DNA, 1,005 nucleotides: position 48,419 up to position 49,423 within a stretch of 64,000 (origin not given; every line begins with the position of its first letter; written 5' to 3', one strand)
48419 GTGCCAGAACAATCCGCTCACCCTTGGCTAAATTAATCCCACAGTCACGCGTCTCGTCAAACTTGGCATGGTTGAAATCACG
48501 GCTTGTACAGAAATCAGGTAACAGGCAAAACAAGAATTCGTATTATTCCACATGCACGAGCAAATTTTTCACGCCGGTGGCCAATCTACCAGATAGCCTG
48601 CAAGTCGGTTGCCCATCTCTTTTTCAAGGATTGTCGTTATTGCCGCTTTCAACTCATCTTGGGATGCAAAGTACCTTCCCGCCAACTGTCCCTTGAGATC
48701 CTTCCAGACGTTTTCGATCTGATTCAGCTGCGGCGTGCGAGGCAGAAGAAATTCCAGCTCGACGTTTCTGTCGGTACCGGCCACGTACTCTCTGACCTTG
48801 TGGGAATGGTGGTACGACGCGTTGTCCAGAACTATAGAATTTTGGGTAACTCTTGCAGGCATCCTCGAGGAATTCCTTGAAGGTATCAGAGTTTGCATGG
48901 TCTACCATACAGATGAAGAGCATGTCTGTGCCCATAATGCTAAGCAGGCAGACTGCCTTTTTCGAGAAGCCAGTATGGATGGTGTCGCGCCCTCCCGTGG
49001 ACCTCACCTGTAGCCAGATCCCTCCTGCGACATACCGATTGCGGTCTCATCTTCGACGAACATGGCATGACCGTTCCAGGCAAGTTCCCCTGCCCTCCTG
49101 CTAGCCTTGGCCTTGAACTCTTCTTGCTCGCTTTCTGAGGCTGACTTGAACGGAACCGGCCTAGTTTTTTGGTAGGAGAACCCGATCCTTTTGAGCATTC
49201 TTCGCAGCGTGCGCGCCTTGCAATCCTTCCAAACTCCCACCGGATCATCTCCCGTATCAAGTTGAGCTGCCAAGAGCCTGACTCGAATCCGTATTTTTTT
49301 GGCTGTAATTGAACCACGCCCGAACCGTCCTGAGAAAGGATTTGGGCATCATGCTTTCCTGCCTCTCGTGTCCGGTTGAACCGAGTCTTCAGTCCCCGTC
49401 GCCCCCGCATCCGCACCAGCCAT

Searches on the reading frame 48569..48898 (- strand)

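Call 33: search_protein_families(library=pfam, proteins=[window:48569-48898:-], max_evalue=0.01)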
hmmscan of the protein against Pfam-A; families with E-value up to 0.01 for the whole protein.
window:48569-48898:- (109 aa): 1 family
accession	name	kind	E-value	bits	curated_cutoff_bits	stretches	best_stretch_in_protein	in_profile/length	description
PF13358.12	DDE_3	-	7.7e-17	61.9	28.6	1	19-84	80-146/146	DDE superfamily endonuclease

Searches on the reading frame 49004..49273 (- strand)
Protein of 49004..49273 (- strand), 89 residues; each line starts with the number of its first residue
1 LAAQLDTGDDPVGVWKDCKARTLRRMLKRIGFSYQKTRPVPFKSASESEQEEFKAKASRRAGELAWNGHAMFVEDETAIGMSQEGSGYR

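Call 33: search_protein_families(library=pfam, proteins=[window:49004-49273:-], max_evalue=0.01)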
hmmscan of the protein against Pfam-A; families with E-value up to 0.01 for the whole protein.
window:49004-49273:- (89 aa): 1 family
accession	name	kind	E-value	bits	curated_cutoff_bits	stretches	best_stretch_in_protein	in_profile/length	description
PF13592.12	HTH_33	-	3.1e-10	39.9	25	1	18-56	22-59/60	Winged helix-turn helix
